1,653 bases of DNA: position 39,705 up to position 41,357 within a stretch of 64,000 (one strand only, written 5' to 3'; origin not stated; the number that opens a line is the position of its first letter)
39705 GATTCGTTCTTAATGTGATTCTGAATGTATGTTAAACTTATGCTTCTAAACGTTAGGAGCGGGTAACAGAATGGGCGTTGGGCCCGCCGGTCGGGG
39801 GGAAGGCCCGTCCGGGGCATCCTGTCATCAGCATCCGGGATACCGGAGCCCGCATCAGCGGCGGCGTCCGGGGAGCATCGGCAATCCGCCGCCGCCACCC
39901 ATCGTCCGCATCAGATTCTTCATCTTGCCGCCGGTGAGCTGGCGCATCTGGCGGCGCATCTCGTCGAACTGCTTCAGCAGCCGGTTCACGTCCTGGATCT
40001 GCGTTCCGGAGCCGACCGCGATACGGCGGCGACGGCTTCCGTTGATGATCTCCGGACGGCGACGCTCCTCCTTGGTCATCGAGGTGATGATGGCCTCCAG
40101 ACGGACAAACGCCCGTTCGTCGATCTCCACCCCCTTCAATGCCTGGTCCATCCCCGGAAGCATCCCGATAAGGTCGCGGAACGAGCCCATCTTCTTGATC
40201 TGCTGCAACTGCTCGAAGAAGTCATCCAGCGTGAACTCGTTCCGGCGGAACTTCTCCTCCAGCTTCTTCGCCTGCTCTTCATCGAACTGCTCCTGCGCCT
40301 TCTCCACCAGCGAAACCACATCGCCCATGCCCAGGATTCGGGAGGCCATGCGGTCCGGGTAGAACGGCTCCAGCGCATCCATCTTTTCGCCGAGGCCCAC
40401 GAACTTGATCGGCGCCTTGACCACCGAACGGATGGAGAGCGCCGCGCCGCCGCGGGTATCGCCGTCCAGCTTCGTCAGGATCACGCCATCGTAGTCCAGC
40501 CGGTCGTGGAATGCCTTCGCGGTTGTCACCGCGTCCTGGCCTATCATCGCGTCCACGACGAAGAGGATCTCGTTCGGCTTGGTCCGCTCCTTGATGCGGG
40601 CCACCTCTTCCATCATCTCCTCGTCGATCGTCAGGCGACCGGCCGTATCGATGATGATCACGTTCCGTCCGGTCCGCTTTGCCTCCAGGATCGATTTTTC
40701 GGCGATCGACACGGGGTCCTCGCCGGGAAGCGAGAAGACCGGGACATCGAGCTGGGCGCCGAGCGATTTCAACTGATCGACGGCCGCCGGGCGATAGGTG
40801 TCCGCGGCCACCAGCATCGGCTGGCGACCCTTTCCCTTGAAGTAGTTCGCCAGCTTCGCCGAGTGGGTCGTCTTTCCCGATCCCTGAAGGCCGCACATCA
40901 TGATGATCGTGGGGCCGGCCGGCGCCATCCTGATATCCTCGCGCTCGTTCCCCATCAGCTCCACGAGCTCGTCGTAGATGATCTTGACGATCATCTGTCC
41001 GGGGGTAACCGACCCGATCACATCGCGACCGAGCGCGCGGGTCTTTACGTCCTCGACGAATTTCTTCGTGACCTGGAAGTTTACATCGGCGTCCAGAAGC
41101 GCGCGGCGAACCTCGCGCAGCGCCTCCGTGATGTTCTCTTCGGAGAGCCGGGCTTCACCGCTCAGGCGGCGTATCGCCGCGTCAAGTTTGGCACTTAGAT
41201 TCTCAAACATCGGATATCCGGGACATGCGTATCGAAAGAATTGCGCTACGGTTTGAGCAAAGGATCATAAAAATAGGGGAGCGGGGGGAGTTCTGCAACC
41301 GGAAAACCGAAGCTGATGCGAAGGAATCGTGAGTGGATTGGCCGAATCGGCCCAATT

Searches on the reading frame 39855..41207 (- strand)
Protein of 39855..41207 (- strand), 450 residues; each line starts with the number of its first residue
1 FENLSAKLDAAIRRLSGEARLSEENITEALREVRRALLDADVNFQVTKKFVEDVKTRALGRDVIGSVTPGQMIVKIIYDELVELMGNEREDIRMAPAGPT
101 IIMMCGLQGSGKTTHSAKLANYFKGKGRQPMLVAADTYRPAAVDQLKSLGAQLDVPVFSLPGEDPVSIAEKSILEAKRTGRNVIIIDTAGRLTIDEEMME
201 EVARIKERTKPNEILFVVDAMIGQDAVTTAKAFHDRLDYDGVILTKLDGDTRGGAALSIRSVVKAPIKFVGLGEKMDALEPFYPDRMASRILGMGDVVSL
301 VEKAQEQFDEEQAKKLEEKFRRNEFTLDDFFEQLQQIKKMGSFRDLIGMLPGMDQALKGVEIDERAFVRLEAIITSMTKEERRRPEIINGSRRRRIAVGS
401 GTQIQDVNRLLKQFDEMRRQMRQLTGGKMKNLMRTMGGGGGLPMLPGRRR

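Call 75: search_protein_families(library=pfam, proteins=[window:39855-41207:-], max_evalue=0.00001)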
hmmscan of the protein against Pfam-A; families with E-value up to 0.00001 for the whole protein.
window:39855-41207:- (450 aa): 4 families
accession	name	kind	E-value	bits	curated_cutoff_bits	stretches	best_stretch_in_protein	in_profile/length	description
PF00448.28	SRP54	-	6.2e-75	251.6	22.7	1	99-293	1-196/196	SRP54-type protein, GTPase domain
PF02978.25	SRP_SPB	-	3.7e-35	120.6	27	1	324-421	1-91/91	Signal peptide binding domain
PF02881.24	SRP54_N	-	2.7e-21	76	22.4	1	4-81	1-75/75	SRP54-type protein, helical bundle domain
PF13401.12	AAA_22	-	1.1e-06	29.4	27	1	99-214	5-119/130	AAA domain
